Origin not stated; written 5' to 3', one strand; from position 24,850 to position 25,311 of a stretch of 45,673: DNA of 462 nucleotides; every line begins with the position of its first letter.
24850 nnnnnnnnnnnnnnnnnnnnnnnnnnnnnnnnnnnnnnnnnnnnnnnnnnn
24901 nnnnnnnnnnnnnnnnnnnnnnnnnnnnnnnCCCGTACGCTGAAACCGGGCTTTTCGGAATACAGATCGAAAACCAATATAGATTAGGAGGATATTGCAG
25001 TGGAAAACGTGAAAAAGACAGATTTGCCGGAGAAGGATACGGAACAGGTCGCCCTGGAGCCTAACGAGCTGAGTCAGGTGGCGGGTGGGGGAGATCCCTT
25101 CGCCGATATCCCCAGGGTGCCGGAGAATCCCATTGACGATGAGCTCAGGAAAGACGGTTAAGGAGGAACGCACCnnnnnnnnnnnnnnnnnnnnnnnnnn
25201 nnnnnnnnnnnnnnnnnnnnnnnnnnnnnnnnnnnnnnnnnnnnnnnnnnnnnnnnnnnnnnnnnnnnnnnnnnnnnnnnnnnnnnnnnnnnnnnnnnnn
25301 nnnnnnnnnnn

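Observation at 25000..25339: Twin unannotated GG-leader peptides with a conserved 23-aa acidic, Pro-rich, Cys/Ser/Thr-free core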

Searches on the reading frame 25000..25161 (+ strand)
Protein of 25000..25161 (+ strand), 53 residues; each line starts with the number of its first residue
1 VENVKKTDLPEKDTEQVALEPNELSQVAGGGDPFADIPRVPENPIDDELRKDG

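Call 6: search_protein_families(library=pfam, proteins=[window:25000-25161:+], max_evalue=1)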
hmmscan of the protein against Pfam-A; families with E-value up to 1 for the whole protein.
window:25000-25161:+ (53 aa): 0 families

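Call 7: search_protein_families(library=ncbifam, proteins=[window:25000-25161:+], max_evalue=1)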
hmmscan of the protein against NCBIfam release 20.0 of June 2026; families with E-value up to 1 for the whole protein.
window:25000-25161:+ (53 aa): 0 families
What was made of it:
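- On Any curated peptide family (Pfam-A, NCBIfam): A1 and A2 have no hits (calls 6, 7).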

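Call 11: find_homologous_proteins(query=A1, max_evalue=0.01)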
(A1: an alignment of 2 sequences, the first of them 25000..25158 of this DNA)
Query A1 (2 sequences) (53 aa, profile of the alignment): 17 proteins with E <= 0.01 among 21 candidates.
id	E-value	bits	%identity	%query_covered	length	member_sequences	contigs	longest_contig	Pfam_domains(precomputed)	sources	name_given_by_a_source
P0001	1.9e-27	113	94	100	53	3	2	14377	-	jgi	-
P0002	2.5e-27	112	56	81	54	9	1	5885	-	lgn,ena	-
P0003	6.7e-21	92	58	100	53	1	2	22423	-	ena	-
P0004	1.5e-20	91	73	83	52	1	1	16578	-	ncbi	-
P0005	5.3e-19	86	54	98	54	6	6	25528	-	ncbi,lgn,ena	-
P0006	5.3e-18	83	62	100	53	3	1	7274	-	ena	-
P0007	5.3e-16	76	71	83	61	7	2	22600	-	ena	-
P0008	1.5e-14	72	59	100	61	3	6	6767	-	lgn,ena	-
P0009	5.8e-14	70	59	100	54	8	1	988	-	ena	-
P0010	1.0e-13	69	71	85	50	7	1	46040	-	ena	-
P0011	1.8e-12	65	65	81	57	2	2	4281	-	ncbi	-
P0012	2.3e-12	65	59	100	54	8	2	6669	-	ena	-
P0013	2.5e-12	64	56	92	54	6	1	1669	-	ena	-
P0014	3.9e-12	64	60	89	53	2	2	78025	-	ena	-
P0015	8.6e-12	63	60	81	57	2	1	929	-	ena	-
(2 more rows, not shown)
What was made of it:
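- Checked: 17 homologues at E 1e-27 to 1e-8 among 5.8 billion proteins (call 11).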

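Call 13: find_related_loci(query=A2, collection=genome_contigs, flank=10000)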
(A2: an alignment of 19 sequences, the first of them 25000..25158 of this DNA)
Query A2 (53 aa) in genome_contigs; peptide patterns used: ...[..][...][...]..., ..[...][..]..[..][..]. (x = any residue, [..] = any of these).
90 stretches matched a pattern; 6 encode a relative of the query (tblastn E <= 1e-3); 6 distinct loci.
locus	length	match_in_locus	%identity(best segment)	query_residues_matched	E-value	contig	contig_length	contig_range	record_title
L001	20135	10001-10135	71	10-53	3e-16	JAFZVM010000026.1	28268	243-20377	MAG: Oscillospiraceae bacterium isolate RGIG8135 Water_buffalos_Rumen-3__c238130, whole genome shotgun sequence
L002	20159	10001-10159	62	1-53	1e-12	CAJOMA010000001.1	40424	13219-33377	uncultured Oscillospiraceae bacterium isolate Reindeer_2_mag_46 genome assembly, contig: scaffold_520, whole genome shot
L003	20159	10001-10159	53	1-53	2e-12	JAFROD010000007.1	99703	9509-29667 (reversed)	MAG: Oscillospiraceae bacterium isolate RGIG2647 Goat_Omasum-2__c400, whole genome shotgun sequence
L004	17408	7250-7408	53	1-53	1e-12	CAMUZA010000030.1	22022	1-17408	MAG TPA_asm: uncultured Clostridia bacterium isolate SRR8387720_bin.29_metaWRAP_v1.3_MAG genome assembly, contig: ERZ142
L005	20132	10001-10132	59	15-53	2e-12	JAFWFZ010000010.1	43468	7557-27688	MAG: Oscillospiraceae bacterium isolate RGIG5705 Sheep_Duodenum.Co__c246304, whole genome shotgun sequence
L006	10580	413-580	46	4-53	8e-10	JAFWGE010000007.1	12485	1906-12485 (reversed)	MAG: Oscillospiraceae bacterium isolate RGIG5710 Sheep_Duodenum.Co__c90091, whole genome shotgun sequence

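Call 19: find_encoding_contigs(protein=P0014, flank=10000, max_places=2)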
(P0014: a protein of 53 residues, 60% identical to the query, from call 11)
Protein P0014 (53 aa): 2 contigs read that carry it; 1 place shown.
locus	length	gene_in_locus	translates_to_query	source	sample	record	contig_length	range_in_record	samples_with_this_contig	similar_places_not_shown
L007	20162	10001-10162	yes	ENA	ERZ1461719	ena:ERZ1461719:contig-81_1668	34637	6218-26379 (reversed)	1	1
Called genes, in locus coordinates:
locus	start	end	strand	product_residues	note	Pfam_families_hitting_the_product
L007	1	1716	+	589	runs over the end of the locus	PF01554:MatE, PF13581:HATPase_c_2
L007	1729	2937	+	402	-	PF02698:DUF218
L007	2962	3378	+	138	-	-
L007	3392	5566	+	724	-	PF03412:Peptidase_C39, PF00664:ABC_membrane, PF00005:ABC_tran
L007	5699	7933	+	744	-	PF02463:SMC_N (faint), PF00664:ABC_membrane, PF00005:ABC_tran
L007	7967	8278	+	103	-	-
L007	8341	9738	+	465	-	PF00082:Peptidase_S8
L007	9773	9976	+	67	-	-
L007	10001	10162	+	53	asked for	-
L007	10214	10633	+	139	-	-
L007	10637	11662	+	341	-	PF03160:Calx-beta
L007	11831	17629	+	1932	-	PF00395:SLH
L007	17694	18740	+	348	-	PF00395:SLH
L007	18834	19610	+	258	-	PF01522:Polysacc_deac_1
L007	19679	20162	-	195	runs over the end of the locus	PF00440:TetR_N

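Call 20: find_encoding_contigs(protein=P0011, flank=10000, max_places=2)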
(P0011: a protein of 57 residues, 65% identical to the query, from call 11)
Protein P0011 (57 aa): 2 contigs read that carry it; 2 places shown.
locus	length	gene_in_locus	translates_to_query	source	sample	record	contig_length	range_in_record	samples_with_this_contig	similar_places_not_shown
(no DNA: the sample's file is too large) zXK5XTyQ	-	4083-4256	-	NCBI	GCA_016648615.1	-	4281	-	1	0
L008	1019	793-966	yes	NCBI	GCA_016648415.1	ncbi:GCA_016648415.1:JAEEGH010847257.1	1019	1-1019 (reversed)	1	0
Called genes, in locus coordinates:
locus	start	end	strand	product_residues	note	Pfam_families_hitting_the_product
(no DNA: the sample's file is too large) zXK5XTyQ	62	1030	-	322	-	PF03412:Peptidase_C39, PF13529:Peptidase_C39_2 (faint), PF00664:ABC_membrane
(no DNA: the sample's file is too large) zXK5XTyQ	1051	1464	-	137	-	-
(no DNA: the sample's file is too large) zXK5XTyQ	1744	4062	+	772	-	-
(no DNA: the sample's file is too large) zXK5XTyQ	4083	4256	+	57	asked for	-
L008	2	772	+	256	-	?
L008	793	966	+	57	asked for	-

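Call 30: search_protein_representatives(alignment_id=A2)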
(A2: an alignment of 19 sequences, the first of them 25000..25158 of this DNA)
Query: 19 sequences, 54 profile positions. Proteins with E-value up to 0.001 (for the whole library): 128; up to 1e-10: 22; up to 1e-30: 0. The best 128 are listed.
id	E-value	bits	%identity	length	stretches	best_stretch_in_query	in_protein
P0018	3.8e-19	84.6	-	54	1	2-54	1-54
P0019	4.7e-18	81.1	-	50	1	5-54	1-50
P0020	1.5e-15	73.0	-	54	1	3-54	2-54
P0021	2.9e-15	72.1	-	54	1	2-54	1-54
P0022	3.1e-15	72.1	-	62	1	5-53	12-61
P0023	4.1e-15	71.7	-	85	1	5-53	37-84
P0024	4.3e-15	71.6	-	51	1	6-53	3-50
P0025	6.9e-14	67.7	-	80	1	13-53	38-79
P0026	1.4e-13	66.7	-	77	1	4-54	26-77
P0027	2.8e-13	65.8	-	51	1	6-54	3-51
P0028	1.7e-12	63.3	-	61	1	5-54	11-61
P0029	3.0e-12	62.5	-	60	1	6-54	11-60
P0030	4.1e-12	62.1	-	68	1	7-54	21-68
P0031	5.4e-12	61.7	-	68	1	5-52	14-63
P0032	1.1e-11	60.7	-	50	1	9-52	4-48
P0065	8.4e-08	48.3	-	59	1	9-52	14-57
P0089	1.6e-06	44.1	-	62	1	5-51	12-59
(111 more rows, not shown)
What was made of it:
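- Checked: 128 representative clusters at E<=1e-3 among 1.84 billion (call 30).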

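Call 36: find_homologous_proteins(query=A3, max_evalue=0.001)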
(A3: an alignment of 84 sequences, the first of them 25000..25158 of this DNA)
Query A3 (84 sequences) (53 aa, profile of the alignment): 91 proteins with E <= 0.001 among 1323 candidates.
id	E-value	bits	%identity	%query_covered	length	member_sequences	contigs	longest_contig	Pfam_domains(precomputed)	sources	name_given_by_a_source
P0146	4.6e-19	86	66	60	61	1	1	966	-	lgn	-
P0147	6.9e-19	86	66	60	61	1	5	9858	-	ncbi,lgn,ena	-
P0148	2.4e-18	84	59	60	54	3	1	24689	-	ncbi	-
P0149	2.5e-18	84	50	94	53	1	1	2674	-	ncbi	-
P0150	2.6e-18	84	63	60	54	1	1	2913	-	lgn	-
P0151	2.8e-18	84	70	51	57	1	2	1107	-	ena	-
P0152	1.2e-17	82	54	66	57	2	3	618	-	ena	-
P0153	1.4e-17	81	52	79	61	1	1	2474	-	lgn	-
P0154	1.4e-17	81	64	68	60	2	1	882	-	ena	-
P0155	1.7e-17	81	74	43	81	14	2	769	-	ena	-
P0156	1.8e-17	81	66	66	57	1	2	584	-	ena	-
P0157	1.8e-17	81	70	57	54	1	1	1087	-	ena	-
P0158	1.0e-16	79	70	51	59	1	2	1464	-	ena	-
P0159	1.3e-16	78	48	94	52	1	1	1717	-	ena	-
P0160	1.4e-16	78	46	74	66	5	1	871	-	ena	-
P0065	5.6e-15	73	50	60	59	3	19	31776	-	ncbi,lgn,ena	-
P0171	1.2e-14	72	50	60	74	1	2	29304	-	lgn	-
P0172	1.3e-14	72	47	60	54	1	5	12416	-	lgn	-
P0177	1.2e-13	69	33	87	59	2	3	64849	-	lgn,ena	-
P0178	1.5e-13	68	44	85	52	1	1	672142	-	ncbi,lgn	-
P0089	1.6e-12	65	48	47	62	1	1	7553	-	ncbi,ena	-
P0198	8.5e-12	63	36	53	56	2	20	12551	-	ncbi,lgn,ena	-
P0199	8.9e-12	63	31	91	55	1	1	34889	-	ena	-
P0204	8.1e-11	60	57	57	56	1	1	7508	-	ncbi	-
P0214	1.4e-9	56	70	51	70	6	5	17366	-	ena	-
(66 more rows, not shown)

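Call 37: find_encoding_contigs(protein=P0178, flank=10000, max_places=1)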
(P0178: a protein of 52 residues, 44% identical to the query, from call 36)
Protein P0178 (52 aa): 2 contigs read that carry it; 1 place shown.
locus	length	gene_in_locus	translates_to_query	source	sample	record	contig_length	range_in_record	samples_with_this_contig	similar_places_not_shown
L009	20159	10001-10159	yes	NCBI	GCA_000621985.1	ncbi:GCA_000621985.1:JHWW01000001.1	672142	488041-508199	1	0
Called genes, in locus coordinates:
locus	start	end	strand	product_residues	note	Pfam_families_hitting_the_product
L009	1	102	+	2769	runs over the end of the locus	PF03160:Calx-beta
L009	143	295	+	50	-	-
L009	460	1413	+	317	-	PF22541:DUF7005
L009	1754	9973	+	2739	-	PF03160:Calx-beta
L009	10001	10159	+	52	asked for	-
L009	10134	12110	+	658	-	PF00082:Peptidase_S8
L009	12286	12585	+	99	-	PF01740:STAS, PF13466:STAS_2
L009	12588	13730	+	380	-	PF14397:ATPgrasp_ST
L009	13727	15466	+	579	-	PF01554:MatE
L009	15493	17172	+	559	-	PF03321:GH3, PF23571:GH3_M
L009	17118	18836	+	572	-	PF07228:SpoIIE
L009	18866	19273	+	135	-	PF13581:HATPase_c_2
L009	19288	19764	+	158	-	-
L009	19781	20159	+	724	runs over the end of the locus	PF03412:Peptidase_C39, PF13529:Peptidase_C39_2 (weak), PF00664:ABC_membrane, PF00005:ABC_tran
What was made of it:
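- L009 shows a similar overlap (call 37). L009 has two giant+peptide pairs (call 37). L009 carries ATP-grasp and GH3-type ligase genes inside its cluster (call 37).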

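Call 38: find_encoding_contigs(protein=P0177, flank=10000, max_places=1)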
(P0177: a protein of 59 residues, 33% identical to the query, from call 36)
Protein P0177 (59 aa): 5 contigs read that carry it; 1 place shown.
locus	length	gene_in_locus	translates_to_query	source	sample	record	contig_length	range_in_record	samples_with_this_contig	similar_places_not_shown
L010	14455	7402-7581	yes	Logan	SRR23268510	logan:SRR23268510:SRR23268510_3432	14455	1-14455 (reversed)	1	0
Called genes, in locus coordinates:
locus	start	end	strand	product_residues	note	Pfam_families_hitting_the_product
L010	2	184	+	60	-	?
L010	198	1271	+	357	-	PF04607:RelA_SpoT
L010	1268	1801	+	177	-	PF13328:HD_4, PF01966:HD (weak)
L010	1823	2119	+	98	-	PF01740:STAS, PF13466:STAS_2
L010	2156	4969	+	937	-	PF07694:5TM-5TMR_LYT, PF07228:SpoIIE, PF13581:HATPase_c_2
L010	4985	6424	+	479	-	PF07833:Cu_amine_oxidN1, PF13739:PdaC, PF09394:Inhibitor_I42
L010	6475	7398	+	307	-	PF00082:Peptidase_S8, PF00395:SLH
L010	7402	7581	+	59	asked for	-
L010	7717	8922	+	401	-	PF00990:GGDEF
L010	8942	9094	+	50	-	-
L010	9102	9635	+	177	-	PF07833:Cu_amine_oxidN1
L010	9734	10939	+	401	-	PF00239:Resolvase, PF07508:Recombinase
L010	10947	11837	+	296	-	PF07508:Recombinase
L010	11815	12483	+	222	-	PF00239:Resolvase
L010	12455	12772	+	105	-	-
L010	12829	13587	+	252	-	PF07751:Abi_2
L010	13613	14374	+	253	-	-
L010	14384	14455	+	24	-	?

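Call 39: find_encoding_contigs(protein=P0065, flank=10000, max_places=2)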
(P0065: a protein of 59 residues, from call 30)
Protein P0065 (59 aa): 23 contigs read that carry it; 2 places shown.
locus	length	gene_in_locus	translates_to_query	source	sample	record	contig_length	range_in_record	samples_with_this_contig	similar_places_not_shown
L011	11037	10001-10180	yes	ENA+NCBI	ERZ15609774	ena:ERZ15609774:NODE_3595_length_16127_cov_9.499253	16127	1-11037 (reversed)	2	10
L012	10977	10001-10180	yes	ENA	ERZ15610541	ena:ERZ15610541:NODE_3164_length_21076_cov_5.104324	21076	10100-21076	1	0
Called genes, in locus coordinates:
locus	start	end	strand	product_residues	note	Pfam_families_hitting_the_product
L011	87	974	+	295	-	PF00294:PfkB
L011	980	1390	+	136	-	PF05025:RbsD_FucU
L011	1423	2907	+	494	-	PF00005:ABC_tran, PF13304:AAA_21 (faint), PF13604:AAA_30 (faint), PF00005:ABC_tran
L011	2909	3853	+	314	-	PF02653:BPD_transp_2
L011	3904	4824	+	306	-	PF00532:Peripla_BP_1, PF13407:Peripla_BP_4, PF13377:Peripla_BP_3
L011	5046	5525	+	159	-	-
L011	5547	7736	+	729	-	PF03412:Peptidase_C39, PF13529:Peptidase_C39_2 (weak), PF00664:ABC_membrane, PF00005:ABC_tran, PF02463:SMC_N (faint)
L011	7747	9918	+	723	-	PF00664:ABC_membrane, PF00005:ABC_tran, PF02463:SMC_N (faint)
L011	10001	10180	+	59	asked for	-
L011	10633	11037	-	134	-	?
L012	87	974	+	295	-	PF00294:PfkB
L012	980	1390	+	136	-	PF05025:RbsD_FucU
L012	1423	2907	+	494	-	PF00005:ABC_tran, PF13304:AAA_21 (faint), PF13604:AAA_30 (faint), PF00005:ABC_tran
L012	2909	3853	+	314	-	PF02653:BPD_transp_2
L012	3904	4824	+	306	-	PF00532:Peripla_BP_1, PF13407:Peripla_BP_4, PF13377:Peripla_BP_3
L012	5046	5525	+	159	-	-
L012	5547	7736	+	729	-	PF03412:Peptidase_C39, PF13529:Peptidase_C39_2 (weak), PF00664:ABC_membrane, PF00005:ABC_tran, PF02463:SMC_N (faint)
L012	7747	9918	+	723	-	PF00664:ABC_membrane, PF00005:ABC_tran, PF02463:SMC_N (faint)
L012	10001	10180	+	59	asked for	-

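Call 40: list_cluster_members(proteins=[P0178, P0065, P0148, P0198, P0089, P0004, P0005, P0011, P0147, P0204])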
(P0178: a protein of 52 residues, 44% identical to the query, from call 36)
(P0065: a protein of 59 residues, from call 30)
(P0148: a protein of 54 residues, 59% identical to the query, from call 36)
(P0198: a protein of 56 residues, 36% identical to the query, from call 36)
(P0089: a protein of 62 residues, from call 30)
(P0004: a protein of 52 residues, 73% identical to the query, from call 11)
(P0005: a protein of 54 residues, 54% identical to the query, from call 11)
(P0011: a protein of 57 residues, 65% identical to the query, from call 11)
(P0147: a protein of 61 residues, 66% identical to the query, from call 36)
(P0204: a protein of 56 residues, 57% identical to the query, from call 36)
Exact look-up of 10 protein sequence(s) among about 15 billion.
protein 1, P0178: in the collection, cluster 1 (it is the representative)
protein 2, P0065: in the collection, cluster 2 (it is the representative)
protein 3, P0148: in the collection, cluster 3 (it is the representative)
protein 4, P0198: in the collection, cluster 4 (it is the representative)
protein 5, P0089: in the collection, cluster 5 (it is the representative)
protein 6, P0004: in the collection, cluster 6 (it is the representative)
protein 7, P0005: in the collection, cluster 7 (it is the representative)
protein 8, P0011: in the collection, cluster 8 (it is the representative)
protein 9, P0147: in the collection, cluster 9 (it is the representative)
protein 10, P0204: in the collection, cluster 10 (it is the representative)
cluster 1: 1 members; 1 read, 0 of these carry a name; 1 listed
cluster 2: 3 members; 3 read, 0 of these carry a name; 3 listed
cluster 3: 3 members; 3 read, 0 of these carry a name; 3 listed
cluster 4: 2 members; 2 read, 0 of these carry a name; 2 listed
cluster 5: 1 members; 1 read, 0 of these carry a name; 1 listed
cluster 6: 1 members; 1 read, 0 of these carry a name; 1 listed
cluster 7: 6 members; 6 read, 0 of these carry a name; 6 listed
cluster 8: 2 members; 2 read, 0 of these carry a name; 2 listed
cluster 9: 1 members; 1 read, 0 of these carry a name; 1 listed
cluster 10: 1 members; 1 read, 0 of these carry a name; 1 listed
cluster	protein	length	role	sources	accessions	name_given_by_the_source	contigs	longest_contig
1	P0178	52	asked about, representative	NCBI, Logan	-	-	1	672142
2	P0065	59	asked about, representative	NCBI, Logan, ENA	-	-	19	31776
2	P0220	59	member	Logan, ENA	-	-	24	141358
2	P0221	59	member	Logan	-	-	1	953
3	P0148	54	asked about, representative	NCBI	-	-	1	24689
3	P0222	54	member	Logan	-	-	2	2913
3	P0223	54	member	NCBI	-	-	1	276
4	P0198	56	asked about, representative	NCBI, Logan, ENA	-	-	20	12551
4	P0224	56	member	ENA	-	-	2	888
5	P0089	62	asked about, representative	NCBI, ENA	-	-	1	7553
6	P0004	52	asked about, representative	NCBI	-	-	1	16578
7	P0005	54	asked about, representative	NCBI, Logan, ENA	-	-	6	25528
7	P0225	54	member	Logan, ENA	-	-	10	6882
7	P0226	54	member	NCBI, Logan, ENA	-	-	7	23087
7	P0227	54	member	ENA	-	-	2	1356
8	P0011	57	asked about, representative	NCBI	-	-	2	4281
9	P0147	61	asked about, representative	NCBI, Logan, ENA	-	-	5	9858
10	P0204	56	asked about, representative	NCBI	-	-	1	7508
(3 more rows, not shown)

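Call 48: find_encoding_contigs(protein=P0148, flank=10000, max_places=1)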
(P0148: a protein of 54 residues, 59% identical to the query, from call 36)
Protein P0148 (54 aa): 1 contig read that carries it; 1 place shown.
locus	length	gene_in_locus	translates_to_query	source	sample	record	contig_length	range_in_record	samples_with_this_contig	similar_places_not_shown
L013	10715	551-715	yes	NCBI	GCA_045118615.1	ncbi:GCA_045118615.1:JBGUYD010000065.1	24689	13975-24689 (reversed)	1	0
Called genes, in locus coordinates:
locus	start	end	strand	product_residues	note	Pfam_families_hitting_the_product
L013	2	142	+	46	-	?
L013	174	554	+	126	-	PF00395:SLH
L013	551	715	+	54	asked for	-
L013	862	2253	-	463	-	PF01225:Mur_ligase, PF21799:MurD-like_N (weak), PF08245:Mur_ligase_M, PF02875:Mur_ligase_C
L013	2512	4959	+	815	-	PF00884:Sulfatase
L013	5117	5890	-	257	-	PF00005:ABC_tran, PF02463:SMC_N, PF13304:AAA_21 (weak)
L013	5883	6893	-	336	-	PF02653:BPD_transp_2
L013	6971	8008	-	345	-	PF04392:ABC_sub_bind, PF13407:Peripla_BP_4 (faint)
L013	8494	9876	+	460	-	PF00483:NTP_transferase, PF01128:IspD, PF02348:CTP_transf_3 (weak), PF12804:NTP_transf_3, PF00132:Hexapep (faint), PF25084:LbH_EIF2B, PF25087:GMPPB_C (weak), PF14602:Hexapep_2 (faint)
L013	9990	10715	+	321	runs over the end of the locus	PF13793:Pribosyltran_N, PF00156:Pribosyltran, PF14572:Pribosyl_synth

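Call 49: find_encoding_contigs(protein=P0199, flank=10000, max_places=1)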
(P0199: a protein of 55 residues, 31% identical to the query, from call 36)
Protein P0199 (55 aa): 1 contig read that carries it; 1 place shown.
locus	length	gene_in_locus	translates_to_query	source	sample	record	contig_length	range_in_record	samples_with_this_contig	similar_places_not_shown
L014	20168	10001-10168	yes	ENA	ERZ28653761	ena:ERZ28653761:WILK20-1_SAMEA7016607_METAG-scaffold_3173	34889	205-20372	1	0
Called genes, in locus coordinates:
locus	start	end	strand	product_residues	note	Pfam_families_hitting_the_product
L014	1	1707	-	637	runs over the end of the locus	?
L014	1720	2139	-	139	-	-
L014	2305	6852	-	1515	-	PF09479:Flg_new (weak), PF00395:SLH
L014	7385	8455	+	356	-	PF00395:SLH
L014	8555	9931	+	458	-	PF00082:Peptidase_S8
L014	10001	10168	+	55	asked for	-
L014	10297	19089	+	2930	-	PF03160:Calx-beta, PF00395:SLH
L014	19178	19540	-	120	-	-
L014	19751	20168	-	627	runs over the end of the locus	PF04851:ResIII (faint), PF05621:TniB (faint), PF05673:DUF815 (faint), PF00158:Sigma54_activat (faint), PF13191:AAA_16 (faint), PF13401:AAA_22 (faint), PF00004:AAA, PF07724:AAA_2, +2 more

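Call 50: find_encoding_contigs(protein=P0171, flank=10000, max_places=1)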
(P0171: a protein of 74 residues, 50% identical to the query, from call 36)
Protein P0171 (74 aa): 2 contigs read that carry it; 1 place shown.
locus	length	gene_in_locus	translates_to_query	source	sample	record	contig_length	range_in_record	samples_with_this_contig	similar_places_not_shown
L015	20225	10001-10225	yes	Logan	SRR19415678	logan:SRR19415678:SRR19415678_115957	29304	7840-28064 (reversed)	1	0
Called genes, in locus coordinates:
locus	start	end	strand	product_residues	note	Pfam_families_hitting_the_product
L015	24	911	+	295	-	PF00294:PfkB, PF08543:Phos_pyr_kin (faint)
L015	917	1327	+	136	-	PF05025:RbsD_FucU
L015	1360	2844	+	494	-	PF00005:ABC_tran, PF13304:AAA_21 (faint), PF00005:ABC_tran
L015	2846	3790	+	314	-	PF02653:BPD_transp_2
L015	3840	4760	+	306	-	PF00532:Peripla_BP_1, PF13407:Peripla_BP_4, PF13377:Peripla_BP_3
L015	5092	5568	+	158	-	-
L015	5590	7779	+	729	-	PF03412:Peptidase_C39, PF13529:Peptidase_C39_2 (faint), PF00664:ABC_membrane, PF00005:ABC_tran, PF02463:SMC_N (faint)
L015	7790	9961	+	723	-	PF00664:ABC_membrane, PF00005:ABC_tran, PF02463:SMC_N (faint)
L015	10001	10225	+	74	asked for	-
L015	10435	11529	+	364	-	PF01926:MMR_HSR1, PF02421:FeoB_N, PF06071:YchF-GTPase_C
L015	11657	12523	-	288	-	PF01790:LGT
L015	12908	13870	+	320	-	PF04286:DUF445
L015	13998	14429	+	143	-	PF02381:MraZ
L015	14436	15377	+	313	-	PF01795:Methyltransf_5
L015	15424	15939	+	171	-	PF04999:FtsL (weak)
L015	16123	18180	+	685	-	PF03717:PBP_dimer, PF00905:Transpeptidase, PF03793:PASTA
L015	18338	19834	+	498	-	PF01225:Mur_ligase, PF08245:Mur_ligase_M, PF02875:Mur_ligase_C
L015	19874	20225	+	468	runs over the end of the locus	PF01225:Mur_ligase (weak), PF08245:Mur_ligase_M, PF02875:Mur_ligase_C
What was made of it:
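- The L011/L012/L015 lineage has the peptide and exporter without a nearby S8 or giant protein (calls 39, 50). L011/L012/L015 have the peptide and exporter without a nearby giant protein (calls 39, 50). The minimal modules hold only the exporter and the peptide (calls 39, 50). Some lineages have the peptide without a nearby S8 (calls 39, 50).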
